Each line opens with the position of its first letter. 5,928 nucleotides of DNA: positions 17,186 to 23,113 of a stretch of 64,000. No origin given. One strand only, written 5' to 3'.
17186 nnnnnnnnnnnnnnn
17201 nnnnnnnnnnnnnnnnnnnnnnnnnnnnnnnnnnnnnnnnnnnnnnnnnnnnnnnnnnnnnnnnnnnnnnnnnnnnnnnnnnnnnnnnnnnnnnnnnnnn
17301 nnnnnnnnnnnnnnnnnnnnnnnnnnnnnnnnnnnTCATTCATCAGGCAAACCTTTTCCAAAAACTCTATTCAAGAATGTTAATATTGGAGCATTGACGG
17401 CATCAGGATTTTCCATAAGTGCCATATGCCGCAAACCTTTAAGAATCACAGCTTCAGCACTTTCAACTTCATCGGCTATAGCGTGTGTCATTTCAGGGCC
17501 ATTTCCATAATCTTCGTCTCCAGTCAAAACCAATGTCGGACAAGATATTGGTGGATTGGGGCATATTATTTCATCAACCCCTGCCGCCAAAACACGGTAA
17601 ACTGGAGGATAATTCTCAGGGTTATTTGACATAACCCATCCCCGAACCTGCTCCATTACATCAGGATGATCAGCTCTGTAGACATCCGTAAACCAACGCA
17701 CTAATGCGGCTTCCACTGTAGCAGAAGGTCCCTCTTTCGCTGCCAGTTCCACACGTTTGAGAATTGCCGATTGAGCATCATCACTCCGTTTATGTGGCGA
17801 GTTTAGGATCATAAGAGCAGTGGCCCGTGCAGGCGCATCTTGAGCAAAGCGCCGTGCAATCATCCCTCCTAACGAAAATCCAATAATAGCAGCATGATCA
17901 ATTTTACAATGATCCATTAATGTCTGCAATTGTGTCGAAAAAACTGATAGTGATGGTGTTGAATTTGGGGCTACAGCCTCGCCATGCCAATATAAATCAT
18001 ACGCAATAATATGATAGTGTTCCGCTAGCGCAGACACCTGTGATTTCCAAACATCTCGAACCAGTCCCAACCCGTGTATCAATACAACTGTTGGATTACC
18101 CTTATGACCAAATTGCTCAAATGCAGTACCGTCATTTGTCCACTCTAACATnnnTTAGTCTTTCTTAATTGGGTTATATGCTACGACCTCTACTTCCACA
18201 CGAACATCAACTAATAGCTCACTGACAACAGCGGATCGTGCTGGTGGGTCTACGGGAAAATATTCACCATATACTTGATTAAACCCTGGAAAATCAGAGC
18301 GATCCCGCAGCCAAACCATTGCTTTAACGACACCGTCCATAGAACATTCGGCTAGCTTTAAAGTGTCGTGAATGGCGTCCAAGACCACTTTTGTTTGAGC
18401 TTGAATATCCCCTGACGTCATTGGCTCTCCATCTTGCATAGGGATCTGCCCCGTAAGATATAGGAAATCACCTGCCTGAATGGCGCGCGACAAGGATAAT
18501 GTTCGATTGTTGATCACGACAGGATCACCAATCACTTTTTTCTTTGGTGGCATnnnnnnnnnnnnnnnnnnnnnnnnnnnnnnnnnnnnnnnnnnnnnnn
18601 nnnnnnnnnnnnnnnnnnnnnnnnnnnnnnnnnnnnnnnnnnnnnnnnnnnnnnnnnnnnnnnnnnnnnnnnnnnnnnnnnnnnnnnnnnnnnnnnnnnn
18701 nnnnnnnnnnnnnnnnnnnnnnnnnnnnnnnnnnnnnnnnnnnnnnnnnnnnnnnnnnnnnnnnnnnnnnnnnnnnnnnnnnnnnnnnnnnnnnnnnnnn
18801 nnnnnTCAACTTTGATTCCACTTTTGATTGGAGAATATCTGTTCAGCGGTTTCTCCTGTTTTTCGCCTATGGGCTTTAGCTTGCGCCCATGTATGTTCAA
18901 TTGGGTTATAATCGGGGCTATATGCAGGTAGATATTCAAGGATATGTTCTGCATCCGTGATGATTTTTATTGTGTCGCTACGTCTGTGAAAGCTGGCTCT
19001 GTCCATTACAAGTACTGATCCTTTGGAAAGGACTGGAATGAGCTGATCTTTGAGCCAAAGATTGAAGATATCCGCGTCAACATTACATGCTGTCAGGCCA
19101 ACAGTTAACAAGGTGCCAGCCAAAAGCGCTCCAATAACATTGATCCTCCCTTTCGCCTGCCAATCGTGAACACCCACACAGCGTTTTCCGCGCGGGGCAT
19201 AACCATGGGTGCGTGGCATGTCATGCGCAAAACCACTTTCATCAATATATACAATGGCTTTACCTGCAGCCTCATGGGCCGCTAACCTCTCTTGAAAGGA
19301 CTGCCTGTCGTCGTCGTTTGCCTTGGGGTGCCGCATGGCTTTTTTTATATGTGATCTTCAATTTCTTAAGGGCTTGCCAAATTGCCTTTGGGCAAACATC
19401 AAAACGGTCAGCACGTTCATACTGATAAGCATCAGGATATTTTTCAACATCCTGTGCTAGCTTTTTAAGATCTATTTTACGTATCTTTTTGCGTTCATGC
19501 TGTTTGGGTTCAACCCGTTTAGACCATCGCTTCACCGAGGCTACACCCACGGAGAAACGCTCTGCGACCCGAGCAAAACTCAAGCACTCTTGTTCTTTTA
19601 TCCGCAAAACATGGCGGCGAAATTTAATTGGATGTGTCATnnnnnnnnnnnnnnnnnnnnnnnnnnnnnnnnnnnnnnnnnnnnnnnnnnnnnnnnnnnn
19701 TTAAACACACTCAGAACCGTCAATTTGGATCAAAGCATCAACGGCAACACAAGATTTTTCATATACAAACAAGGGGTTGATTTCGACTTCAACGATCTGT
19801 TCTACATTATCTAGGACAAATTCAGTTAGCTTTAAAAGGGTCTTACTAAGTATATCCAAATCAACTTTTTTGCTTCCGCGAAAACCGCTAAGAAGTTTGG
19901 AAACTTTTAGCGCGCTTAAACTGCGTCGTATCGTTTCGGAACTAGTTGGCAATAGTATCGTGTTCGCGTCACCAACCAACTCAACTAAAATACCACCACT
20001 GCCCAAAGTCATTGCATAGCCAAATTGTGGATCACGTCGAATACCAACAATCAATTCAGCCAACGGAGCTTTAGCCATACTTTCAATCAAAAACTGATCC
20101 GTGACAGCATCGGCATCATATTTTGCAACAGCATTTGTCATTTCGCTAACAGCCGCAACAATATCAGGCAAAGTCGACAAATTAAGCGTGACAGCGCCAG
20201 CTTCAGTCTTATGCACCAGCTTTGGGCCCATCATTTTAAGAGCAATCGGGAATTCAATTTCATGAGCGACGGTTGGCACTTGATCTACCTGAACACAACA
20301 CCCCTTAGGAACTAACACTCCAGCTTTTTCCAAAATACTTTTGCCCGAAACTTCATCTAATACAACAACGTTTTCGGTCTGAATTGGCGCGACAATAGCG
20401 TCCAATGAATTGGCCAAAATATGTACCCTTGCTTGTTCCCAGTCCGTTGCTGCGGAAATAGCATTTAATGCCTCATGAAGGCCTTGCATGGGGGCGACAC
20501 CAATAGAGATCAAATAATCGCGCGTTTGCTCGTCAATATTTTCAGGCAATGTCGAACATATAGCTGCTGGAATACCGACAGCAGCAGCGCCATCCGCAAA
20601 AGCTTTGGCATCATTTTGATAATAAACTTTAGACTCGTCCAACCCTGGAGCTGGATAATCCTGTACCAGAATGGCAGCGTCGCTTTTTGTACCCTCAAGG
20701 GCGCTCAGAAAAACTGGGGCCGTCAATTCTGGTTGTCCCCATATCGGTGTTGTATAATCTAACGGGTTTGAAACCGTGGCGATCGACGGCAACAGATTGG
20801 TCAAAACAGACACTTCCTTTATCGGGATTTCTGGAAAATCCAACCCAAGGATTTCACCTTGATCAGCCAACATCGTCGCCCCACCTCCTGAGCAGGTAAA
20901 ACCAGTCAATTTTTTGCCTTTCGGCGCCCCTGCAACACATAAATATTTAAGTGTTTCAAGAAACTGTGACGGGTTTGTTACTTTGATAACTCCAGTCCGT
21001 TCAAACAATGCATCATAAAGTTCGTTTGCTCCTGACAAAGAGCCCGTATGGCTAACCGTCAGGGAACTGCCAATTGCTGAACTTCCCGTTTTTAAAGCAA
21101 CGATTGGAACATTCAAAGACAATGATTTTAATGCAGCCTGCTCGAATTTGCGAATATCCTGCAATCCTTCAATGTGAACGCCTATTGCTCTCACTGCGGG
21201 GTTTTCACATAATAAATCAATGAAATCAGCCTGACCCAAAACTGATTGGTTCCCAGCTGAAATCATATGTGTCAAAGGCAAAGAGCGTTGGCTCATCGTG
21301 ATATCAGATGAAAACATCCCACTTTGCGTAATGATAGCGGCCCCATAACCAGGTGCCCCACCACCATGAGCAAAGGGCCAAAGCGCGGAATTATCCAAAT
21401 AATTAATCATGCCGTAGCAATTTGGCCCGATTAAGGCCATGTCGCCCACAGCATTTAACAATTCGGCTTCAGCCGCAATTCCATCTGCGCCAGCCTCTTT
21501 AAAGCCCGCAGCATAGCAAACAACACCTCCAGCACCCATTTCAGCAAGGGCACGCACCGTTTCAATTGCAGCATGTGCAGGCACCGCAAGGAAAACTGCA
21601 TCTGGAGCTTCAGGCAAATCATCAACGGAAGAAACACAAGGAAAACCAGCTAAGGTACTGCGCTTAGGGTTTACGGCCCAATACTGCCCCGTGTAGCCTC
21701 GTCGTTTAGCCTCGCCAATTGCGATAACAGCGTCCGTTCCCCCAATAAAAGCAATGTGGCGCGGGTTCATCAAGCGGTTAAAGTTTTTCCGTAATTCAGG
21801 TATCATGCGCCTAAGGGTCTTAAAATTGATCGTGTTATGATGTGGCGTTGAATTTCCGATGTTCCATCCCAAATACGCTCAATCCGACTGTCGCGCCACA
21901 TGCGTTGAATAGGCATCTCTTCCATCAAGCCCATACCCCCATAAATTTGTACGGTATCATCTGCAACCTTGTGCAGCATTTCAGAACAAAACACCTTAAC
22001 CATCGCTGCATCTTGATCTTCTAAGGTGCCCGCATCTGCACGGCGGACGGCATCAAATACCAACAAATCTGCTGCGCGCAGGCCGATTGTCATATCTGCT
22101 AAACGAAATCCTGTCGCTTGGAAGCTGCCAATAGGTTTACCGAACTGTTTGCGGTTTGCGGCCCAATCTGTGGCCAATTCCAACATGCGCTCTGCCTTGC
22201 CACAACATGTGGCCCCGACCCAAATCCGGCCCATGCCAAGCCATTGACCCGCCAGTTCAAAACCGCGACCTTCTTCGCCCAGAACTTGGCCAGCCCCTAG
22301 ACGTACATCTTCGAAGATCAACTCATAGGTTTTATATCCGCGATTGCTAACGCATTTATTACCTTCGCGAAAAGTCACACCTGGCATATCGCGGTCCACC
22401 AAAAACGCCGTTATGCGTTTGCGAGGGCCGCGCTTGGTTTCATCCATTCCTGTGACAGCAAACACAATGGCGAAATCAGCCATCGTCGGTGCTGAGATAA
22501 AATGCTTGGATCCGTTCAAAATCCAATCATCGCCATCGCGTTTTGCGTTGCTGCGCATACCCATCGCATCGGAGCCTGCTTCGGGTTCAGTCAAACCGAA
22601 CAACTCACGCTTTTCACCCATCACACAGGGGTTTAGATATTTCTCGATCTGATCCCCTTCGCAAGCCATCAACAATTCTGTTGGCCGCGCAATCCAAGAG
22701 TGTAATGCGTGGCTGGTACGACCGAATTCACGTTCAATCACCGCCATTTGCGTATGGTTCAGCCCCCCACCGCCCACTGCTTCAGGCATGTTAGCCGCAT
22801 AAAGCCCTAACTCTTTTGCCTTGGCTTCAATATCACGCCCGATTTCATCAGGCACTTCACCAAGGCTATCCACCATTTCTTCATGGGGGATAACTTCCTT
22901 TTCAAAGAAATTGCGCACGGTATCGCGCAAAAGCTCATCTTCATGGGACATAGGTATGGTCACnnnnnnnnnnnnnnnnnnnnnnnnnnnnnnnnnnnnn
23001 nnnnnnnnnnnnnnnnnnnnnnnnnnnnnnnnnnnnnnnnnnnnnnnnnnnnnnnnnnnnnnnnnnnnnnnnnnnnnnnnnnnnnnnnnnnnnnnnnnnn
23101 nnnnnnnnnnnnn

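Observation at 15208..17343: Family III CoA-transferase fused to a flavin reductase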

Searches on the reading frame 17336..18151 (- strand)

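Call 3: search_protein_families(library=pfam, proteins=[window:17336-18151:-], max_evalue=0.01)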
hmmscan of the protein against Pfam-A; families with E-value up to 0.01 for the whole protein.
window:17336-18151:- (271 aa): 9 families
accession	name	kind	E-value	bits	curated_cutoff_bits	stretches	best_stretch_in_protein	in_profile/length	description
PF00561.26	Abhydrolase_1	-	2e-22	80.5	25.8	1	20-249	1-245/245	alpha/beta hydrolase fold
PF12697.13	Abhydrolase_6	-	1.3e-18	69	26.3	1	22-253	1-215/217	Alpha/beta hydrolase family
PF12146.15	Hydrolase_4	-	9.4e-14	51.7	27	1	21-248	6-238/239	Serine aminopeptidase, S33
PF03096.20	Ndr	-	3.6e-08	32.9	23.3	1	64-261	78-277/283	Ndr family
PF02089.21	Palm_thioest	-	1.2e-05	25.6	26.8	1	22-128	2-118/254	Palmitoyl protein thioesterase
PF07859.19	Abhydrolase_3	-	0.002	18.3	25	1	80-185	66-169/210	alpha/beta hydrolase fold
PF12695.13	Abhydrolase_5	-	0.0023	18.2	27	1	46-129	15-99/164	Alpha/beta hydrolase family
PF02230.22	Abhydrolase_2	-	0.0024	18.2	23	0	82-118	102-138/217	Phospholipase/Carboxylesterase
PF03959.19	FSH1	-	0.0064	16.6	21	0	87-236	103-193/211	Serine hydrolase (FSH1)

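Call 4: search_protein_families(library=ncbifam, proteins=[window:17336-18151:-], max_evalue=0.01)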
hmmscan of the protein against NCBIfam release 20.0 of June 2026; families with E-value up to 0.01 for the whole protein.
window:17336-18151:- (271 aa): 35 families (the best 25 are shown)
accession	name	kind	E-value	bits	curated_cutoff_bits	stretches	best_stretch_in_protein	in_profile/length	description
TIGR02427.1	protocat_pcaD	equivalog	9e-44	149.7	255.85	1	15-260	8-250/251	3-oxoadipate enol-lactonase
NF051488.1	bifunc_PcaDC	exception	2e-42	145.7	390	1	15-262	8-252/375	bifunctional 3-oxoadipate enol-lactonase/4-carboxymuconolactone decarboxylase PcaDC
NF051487.1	bifunc_PcaCD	exception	2.2e-39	135.7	430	1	16-261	169-412/413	bifunctional 4-carboxymuconolactone decarboxylase/3-oxoadipate enol-lactonase PcaCD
NF050089.1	i_nPHAscl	equivalog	1.1e-22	80.4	300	2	15-122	14-121/288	intracellular short-chain-length polyhydroxyalkanoate depolymerase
NF011457.0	PRK14875.1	equivalog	3.2e-22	79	307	1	12-117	125-230/372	acetoin dehydrogenase dihydrolipoyllysine-residue acetyltransferase subunit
TIGR03611.1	RutD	equivalog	1.6e-20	73.6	238.5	1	16-261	10-256/258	pyrimidine utilization protein D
TIGR03056.1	bchO_mg_che_rel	equivalog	9.3e-20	70.8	172.55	1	14-118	23-128/278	alpha/beta fold hydrolase BchO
TIGR03695.1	menH_SHCHC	equivalog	1e-17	64.5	208.55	1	19-261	2-252/252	2-succinyl-6-hydroxy-2,4-cyclohexadiene-1-carboxylate synthase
TIGR01738.1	bioH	equivalog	5e-16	59.1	206.95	1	17-121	2-101/245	pimeloyl-ACP methyl ester esterase BioH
NF045632.1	hydroxlase_HsaD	equivalog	1.3e-14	53.9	400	1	12-117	27-136/290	4,5:9,10-diseco-3-hydroxy-5,9,17-trioxoandrosta-1(10),2-diene-4-oate hydrolase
NF052610.1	macro_16_ester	equivalog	1.2e-12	47.7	420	1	12-126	16-135/281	alpha/beta fold macrolide esterase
NF045945.1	ProImpepLactob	equivalog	2.1e-11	43.9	400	2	22-167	30-180/293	proline iminopeptidase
NF007954.0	PRK10673.1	equivalog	4e-11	42.7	399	1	19-261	16-253/255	esterase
NF041759.1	mac_hydro_EstT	equivalog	6.8e-11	41.9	450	1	11-119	14-127/278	macrolide hydrolase EstT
NF053684.1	esterase_mleBCA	exception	1.7e-10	40.5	570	1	11-126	15-135/281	BCA family alpha/beta fold macrolide esterase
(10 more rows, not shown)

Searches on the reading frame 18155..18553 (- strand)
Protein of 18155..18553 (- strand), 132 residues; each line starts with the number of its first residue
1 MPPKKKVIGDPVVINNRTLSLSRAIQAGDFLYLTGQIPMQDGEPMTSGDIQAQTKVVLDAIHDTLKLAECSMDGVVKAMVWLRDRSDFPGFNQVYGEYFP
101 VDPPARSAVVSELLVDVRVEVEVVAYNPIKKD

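Call 3: search_protein_families(library=pfam, proteins=[window:18155-18553:-], max_evalue=0.01)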
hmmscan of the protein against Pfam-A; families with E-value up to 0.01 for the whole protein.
window:18155-18553:- (132 aa): 1 family
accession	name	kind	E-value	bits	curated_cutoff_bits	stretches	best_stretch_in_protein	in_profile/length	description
PF01042.26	Ribonuc_L-PSP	-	1.3e-25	90.1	27.3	1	21-126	11-120/121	Endoribonuclease L-PSP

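Call 4: search_protein_families(library=ncbifam, proteins=[window:18155-18553:-], max_evalue=0.01)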
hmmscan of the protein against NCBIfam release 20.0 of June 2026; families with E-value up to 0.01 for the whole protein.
window:18155-18553:- (132 aa): 3 families
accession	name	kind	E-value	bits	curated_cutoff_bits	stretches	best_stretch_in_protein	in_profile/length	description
TIGR00004.1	TIGR00004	subfamily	2.7e-25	89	106.25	1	21-126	16-124/125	Rid family detoxifying hydrolase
TIGR03610.1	RutC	equivalog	5.2e-16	58.9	169.1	1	22-125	19-124/127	pyrimidine utilization protein C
NF008490.0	PRK11401.1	equivalog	7.2e-10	38.8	222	1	24-125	20-125/129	enamine/imine deaminase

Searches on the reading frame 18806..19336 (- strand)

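Call 10: search_protein_families(library=pfam, proteins=[window:18806-19336:-], max_evalue=0.0001)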
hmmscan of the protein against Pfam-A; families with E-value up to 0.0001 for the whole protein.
window:18806-19336:- (176 aa): 1 family
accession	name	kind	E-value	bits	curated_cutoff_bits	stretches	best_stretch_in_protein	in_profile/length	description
PF13358.12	DDE_3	-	9.4e-32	110.3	28.6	1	28-160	2-136/146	DDE superfamily endonuclease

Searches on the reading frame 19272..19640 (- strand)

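Call 10: search_protein_families(library=pfam, proteins=[window:19272-19640:-], max_evalue=0.0001)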
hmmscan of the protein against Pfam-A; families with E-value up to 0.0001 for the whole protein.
window:19272-19640:- (122 aa): 1 family
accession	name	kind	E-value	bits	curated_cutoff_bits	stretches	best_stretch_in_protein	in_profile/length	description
PF01710.22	HTH_Tnp_IS630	-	2.3e-17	63.6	21.3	1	21-106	20-106/119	Transposase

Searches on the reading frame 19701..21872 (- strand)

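Call 10: search_protein_families(library=pfam, proteins=[window:19701-21872:-], max_evalue=0.0001)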
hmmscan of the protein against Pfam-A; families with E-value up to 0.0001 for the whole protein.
window:19701-21872:- (723 aa): 4 families
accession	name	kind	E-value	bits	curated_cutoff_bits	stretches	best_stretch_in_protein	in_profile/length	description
PF13549.11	ATP-grasp_5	-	1.4e-54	185.3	27.6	1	500-717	5-221/221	ATP-grasp domain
PF13607.11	Succ_CoA_lig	-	1.2e-30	106.5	27.4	1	178-310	4-137/138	Succinyl-CoA ligase like flavodoxin domain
PF13380.12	CoA_binding_2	-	4.3e-12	46.9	22.8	1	63-156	29-114/116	CoA binding domain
PF02629.25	CoA_binding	-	3.1e-06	28.3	22.3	1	39-123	5-97/97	CoA binding domain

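Call 35: search_protein_families(library=ncbifam, proteins=[window:19701-21872:-], max_evalue=1e-10)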
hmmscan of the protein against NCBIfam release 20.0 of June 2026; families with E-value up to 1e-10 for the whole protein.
window:19701-21872:- (723 aa): 4 families
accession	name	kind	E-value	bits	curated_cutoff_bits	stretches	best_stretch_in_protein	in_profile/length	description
NF045492.1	HydPropCoALig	equivalog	1.1e-81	275.2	1300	2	30-374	247-601/700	3-hydroxypropionate--CoA ligase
NF045494.1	AcCoALig_Archglob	equivalog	9e-80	268.9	1200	2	29-399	216-586/665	acetate--CoA ligase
NF045493.1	HydDutCoALig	equivalog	2.7e-69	234.5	1300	2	489-715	469-696/698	4-hydroxybutyrate--CoA ligase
TIGR02717.1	AcCoA-syn-alpha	equivalog_domain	3.4e-68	230.3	567.15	1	32-404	2-378/447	acetate--CoA ligase alpha subunit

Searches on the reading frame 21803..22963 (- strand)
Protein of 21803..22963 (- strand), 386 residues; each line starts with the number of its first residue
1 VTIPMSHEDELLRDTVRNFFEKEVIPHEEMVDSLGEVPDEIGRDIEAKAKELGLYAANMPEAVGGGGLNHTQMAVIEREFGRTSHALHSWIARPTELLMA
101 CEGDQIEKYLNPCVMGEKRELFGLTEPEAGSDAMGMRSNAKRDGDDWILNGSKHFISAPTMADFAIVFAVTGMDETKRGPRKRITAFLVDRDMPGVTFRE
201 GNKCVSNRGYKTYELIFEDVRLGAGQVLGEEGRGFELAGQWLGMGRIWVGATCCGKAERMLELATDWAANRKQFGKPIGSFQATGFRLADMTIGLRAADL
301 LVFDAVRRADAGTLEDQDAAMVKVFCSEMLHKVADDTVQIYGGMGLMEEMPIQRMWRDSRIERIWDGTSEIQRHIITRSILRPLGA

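Call 10: search_protein_families(library=pfam, proteins=[window:21803-22963:-], max_evalue=0.0001)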
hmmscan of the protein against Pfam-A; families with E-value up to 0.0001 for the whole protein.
window:21803-22963:- (386 aa): 4 families
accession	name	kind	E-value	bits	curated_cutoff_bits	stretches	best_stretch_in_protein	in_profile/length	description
PF00441.29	Acyl-CoA_dh_1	-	9.7e-48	162.6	22.4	1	232-381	1-150/150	Acyl-CoA dehydrogenase, C-terminal domain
PF02770.24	Acyl-CoA_dh_M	-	2.6e-24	85.6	33.3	1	122-220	2-97/97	Acyl-CoA dehydrogenase, middle domain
PF08028.16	Acyl-CoA_dh_2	-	1.5e-20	74.2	22.7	1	247-365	1-129/134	Acyl-CoA dehydrogenase, C-terminal domain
PF02771.21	Acyl-CoA_dh_N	-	6.2e-17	62.4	22.9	1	7-117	2-113/113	Acyl-CoA dehydrogenase, N-terminal domain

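Call 35: search_protein_families(library=ncbifam, proteins=[window:21803-22963:-], max_evalue=1e-10)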
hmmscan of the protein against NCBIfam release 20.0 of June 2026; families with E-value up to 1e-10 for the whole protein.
window:21803-22963:- (386 aa): 19 families
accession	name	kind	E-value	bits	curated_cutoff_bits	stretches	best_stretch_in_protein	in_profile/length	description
NF042972.1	AcrlCoAredClosAcrC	equivalog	1.1e-77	261.3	640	1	1-382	1-378/378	acryloyl-CoA reductase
NF058590.1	AcCoDHFadEBacil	equivalog_domain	3.8e-75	253.5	600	1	6-382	22-412/586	acyl-CoA dehydrogenase FadE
NF043006.1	CyhCrbnylCoADH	equivalog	5.9e-59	199.9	650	1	8-381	7-376/380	cyclohexane-1-carbonyl-CoA dehydrogenase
NF045652.1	ProlPCPDhRedW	equivalog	2.7e-57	194.3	650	1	9-380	4-373/376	L-prolyl-[peptidyl-carrier protein] dehydrogenase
NF008997.0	PRK12341.1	equivalog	2.1e-56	191.7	537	1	1-382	1-378/382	acyl-CoA dehydrogenase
NF045552.1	GlutCoADH_Des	equivalog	2.3e-56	191.7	470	1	1-378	1-377/387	glutaryl-CoA dehydrogenase Acd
NF053553.1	prodigi_MBC_PigA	equivalog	2.9e-55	187.9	500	1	5-380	5-379/381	prodigiosin MBC biosynthesis dehydrogenase PigA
NF042439.1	SulpropCoADesulf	equivalog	1.2e-54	185.6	600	1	16-381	4-371/379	3-sulfinopropanoyl-CoA desulfinase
TIGR03207.1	cyc_hxne_CoA_dh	equivalog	1.8e-51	175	575.35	1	11-379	7-370/372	cyclohexanecarboxyl-CoA dehydrogenase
NF002885.1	PRK03354.1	equivalog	5.8e-50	170.4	540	1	3-382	3-375/378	crotonobetainyl-CoA dehydrogenase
NF052270.1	Staph_DH_FadE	equivalog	6.7e-35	120.6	600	1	96-380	116-393/400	acyl-CoA dehydrogenase FadE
TIGR03203.1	pimD_small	equivalog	5.8e-23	81.6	652.7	1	42-363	39-360/378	pimeloyl-CoA dehydrogenase small subunit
NF050027.1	acylCoADhIpdE2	equivalog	8.3e-22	78.1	450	1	247-354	182-284/311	acyl-CoA dehydrogenase IpdE2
TIGR03204.1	pimC_large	equivalog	1.8e-20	73.2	623.85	1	5-335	4-333/395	pimeloyl-CoA dehydrogenase large subunit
NF037942.1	ac_ACP_DH_MbtN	equivalog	5.6e-20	71.4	700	1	111-377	102-362/376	mycobactin biosynthesis acyl-ACP dehydrogenase MbtN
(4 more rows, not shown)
